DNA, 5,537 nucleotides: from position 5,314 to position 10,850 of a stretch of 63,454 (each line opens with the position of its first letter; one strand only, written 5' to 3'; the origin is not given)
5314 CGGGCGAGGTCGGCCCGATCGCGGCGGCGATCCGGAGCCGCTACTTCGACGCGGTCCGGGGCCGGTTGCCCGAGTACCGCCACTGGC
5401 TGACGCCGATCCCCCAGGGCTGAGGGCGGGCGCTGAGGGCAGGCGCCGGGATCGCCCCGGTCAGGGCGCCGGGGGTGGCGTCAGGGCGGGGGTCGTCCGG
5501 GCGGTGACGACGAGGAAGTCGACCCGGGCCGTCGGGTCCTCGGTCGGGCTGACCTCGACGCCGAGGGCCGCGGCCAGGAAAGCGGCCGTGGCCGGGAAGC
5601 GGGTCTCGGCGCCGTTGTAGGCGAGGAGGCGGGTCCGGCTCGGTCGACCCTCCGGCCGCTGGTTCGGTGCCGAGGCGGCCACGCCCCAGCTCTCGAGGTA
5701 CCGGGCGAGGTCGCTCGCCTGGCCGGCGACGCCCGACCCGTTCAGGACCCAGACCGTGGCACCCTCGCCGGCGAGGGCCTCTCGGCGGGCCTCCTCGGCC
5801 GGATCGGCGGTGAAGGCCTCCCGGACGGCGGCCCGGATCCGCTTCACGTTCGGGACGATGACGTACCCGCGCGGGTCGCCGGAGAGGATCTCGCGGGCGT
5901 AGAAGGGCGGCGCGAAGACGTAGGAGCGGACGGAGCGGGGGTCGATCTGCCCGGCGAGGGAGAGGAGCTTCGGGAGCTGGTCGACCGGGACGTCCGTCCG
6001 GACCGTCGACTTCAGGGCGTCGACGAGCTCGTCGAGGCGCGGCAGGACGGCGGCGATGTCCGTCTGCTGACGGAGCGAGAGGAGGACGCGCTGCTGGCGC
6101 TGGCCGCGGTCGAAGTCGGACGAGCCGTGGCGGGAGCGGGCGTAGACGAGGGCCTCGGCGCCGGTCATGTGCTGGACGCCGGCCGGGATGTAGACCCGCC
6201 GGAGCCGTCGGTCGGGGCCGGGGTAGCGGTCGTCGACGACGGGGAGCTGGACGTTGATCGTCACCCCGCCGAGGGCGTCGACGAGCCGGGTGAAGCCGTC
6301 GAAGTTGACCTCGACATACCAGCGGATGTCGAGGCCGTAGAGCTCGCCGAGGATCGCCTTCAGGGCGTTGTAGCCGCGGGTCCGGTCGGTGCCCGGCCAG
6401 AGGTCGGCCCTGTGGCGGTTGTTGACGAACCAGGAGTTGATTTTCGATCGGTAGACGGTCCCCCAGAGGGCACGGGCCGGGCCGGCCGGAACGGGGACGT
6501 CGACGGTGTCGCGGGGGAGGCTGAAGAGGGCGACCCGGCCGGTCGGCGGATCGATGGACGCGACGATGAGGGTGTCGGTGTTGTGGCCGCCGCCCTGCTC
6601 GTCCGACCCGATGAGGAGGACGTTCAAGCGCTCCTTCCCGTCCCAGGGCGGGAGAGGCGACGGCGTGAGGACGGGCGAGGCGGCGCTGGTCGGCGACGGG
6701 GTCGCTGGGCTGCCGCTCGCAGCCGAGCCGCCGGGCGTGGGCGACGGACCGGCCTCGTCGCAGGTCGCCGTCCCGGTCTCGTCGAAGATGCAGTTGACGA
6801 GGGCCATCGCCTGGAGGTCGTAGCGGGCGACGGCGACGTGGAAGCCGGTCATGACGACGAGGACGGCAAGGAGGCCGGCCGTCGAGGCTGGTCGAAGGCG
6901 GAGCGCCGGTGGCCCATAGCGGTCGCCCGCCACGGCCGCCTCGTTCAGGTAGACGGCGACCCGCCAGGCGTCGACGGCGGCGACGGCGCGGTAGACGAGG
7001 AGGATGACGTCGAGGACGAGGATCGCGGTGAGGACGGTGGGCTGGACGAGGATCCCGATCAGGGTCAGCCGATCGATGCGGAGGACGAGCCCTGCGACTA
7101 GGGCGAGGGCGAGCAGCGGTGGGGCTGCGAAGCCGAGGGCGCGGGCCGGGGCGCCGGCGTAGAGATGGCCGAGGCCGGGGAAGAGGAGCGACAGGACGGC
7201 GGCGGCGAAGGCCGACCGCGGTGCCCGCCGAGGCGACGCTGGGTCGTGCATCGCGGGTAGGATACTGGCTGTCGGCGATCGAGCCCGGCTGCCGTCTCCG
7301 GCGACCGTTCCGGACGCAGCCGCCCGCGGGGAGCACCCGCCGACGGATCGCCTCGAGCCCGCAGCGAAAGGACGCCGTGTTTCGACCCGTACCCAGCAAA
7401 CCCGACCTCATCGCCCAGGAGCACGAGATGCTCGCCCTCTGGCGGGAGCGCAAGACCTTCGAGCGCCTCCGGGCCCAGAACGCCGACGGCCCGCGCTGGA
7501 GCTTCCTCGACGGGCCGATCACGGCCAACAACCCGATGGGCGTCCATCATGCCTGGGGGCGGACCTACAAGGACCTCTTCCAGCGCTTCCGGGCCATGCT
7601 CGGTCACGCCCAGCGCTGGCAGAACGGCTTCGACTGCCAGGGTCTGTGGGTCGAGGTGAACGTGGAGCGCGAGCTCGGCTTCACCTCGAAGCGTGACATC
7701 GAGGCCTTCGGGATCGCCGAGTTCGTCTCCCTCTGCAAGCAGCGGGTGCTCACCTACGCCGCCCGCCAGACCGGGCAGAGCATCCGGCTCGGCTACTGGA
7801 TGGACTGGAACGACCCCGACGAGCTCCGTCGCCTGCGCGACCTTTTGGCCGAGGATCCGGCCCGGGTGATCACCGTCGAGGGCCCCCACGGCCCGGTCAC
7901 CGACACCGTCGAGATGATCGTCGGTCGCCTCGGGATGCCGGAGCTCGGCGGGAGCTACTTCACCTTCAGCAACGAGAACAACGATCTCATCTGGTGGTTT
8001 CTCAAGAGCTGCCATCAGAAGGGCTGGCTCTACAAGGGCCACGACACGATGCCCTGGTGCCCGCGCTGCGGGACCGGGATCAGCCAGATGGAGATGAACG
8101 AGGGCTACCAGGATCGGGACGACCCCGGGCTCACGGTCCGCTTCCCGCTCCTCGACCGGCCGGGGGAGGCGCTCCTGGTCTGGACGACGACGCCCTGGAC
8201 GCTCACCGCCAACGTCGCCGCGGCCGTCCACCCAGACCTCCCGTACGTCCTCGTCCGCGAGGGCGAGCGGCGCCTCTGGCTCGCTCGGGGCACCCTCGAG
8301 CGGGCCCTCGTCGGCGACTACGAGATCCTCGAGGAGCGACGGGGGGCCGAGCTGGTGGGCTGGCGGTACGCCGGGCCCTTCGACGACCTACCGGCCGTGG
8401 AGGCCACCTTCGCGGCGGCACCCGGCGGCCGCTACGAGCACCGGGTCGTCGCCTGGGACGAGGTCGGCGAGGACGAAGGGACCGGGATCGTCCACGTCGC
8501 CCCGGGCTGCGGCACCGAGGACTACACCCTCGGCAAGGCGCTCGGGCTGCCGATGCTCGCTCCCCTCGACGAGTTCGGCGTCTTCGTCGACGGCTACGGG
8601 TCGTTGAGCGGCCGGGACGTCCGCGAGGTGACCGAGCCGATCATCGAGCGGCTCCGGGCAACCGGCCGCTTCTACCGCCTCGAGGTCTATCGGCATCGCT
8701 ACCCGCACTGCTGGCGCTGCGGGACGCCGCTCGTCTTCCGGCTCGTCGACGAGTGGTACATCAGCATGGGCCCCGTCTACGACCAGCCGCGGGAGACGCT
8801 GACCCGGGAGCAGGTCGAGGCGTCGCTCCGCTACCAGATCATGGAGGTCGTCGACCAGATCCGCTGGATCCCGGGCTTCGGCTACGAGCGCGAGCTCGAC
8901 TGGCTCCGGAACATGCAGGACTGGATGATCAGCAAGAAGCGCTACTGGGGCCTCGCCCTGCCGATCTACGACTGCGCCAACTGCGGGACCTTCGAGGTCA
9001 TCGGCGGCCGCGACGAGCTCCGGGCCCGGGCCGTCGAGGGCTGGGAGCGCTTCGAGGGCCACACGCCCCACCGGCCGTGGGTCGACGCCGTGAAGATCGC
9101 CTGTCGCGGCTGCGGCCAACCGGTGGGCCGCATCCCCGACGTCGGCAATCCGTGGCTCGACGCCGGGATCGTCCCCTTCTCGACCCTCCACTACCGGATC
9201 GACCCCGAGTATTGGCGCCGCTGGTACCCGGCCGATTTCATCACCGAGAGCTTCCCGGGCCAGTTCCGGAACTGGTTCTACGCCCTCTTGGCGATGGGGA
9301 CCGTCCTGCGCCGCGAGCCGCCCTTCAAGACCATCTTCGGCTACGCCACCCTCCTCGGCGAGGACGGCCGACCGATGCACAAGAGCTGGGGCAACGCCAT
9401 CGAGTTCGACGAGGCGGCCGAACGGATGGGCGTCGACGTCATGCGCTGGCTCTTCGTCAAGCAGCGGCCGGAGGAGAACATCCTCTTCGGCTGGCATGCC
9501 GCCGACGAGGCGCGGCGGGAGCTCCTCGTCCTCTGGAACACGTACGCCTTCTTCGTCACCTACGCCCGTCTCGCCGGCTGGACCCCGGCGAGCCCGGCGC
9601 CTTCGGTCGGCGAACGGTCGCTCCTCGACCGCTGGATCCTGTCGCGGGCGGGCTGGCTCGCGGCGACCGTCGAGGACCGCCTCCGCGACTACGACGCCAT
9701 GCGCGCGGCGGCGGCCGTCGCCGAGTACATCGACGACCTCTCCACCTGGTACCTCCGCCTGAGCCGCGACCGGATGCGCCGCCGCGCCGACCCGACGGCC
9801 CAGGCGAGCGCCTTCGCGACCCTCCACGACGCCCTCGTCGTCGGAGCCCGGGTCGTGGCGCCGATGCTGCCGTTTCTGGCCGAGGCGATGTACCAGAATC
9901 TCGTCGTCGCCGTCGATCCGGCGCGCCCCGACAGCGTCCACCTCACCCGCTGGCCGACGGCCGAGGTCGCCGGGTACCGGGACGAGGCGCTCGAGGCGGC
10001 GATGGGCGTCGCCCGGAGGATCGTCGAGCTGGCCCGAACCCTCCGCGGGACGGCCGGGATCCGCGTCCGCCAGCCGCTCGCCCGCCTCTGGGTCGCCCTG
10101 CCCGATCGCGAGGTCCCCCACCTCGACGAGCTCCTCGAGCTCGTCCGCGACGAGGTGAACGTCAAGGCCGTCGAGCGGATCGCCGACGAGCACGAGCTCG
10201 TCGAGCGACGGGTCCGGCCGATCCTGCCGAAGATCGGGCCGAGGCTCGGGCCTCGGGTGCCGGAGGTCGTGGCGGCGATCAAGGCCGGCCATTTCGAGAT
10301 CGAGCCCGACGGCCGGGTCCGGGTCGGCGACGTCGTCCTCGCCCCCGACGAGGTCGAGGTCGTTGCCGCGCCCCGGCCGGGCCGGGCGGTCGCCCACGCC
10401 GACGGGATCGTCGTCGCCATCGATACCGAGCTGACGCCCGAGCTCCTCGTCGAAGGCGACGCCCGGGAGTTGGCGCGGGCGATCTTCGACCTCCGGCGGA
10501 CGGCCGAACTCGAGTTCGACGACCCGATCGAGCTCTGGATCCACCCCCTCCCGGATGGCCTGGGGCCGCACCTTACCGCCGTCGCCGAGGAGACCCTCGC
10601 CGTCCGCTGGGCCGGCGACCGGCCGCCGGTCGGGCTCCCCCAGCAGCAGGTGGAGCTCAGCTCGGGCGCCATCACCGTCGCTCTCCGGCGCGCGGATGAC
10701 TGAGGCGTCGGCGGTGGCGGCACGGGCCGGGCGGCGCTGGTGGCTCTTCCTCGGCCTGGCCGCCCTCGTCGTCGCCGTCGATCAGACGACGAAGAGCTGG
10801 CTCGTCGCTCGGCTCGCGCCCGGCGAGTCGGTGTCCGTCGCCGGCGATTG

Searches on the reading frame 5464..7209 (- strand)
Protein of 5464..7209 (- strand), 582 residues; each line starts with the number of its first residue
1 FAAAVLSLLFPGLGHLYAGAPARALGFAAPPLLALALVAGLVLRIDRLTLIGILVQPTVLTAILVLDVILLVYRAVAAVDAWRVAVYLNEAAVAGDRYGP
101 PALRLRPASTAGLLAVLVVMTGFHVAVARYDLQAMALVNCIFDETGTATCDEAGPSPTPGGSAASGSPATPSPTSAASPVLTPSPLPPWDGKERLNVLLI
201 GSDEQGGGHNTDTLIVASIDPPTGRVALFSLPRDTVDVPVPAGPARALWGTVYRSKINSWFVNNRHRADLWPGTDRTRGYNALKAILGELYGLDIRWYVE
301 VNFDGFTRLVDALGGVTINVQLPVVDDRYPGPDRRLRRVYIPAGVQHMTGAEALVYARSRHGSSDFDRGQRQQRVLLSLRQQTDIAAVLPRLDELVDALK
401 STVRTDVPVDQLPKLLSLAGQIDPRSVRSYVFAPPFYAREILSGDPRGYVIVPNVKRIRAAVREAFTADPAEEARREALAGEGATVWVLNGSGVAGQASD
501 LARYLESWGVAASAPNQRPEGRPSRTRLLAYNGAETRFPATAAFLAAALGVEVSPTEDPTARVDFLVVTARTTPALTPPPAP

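Call 43: search_protein_families(library=pfam, proteins=[window:5464-7209:-], max_evalue=0.00001)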
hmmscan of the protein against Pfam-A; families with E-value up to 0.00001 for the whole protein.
window:5464-7209:- (582 aa): 2 families
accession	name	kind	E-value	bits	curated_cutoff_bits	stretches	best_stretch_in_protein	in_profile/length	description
PF03816.19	LytR_cpsA_psr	-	2.3e-29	102.9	24.6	1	210-382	1-147/150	LytR_cpsA_psr family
PF13399.11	LytR_C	-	3.3e-08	34.8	22.2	1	485-563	3-78/86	LytR cell envelope-related transcriptional attenuator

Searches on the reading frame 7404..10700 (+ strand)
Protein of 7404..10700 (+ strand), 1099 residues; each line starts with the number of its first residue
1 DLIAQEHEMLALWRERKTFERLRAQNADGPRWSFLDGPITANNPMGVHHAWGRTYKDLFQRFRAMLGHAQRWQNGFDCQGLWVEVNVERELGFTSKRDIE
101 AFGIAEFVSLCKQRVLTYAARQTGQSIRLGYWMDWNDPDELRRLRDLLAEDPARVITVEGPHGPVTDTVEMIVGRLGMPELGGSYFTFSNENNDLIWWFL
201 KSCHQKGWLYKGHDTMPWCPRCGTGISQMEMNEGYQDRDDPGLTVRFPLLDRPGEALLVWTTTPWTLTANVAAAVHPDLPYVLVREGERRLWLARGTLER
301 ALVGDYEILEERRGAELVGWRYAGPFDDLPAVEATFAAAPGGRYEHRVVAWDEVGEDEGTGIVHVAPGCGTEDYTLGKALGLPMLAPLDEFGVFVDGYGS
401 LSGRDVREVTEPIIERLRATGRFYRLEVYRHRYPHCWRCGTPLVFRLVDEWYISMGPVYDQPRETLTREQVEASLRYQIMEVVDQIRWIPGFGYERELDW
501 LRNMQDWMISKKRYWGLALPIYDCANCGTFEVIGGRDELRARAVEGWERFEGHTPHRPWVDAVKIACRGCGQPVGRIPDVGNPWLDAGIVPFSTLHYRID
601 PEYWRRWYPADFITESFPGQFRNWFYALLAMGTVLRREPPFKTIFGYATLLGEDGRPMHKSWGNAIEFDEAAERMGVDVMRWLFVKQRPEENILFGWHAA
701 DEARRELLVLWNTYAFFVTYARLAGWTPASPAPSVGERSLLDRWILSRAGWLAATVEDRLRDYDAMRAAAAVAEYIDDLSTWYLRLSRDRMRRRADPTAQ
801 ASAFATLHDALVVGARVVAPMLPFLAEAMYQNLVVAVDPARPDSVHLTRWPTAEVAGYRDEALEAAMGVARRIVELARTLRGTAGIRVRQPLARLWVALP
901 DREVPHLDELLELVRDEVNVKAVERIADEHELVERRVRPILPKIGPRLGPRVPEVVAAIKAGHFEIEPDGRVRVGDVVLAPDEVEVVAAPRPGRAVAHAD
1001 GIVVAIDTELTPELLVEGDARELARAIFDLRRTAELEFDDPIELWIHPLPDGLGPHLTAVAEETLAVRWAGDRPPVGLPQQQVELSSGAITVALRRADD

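Call 43: search_protein_families(library=pfam, proteins=[window:7404-10700:+], max_evalue=0.00001)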
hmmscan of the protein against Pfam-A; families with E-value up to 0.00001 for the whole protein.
window:7404-10700:+ (1099 aa): 3 families
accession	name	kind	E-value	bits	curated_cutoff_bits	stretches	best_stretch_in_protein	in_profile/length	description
PF00133.28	tRNA-synt_1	-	5.9e-72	243.1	22.7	2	183-686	130-404/414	tRNA synthetases class I (I, L, M and V)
PF08264.19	Anticodon_1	-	6.8e-24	84.9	25.1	1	742-892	1-144/148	Anticodon-binding domain of tRNA ligase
PF19302.4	DUF5915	-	1.1e-22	81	27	1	912-1069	2-170/195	Domain of unknown function (DUF5915)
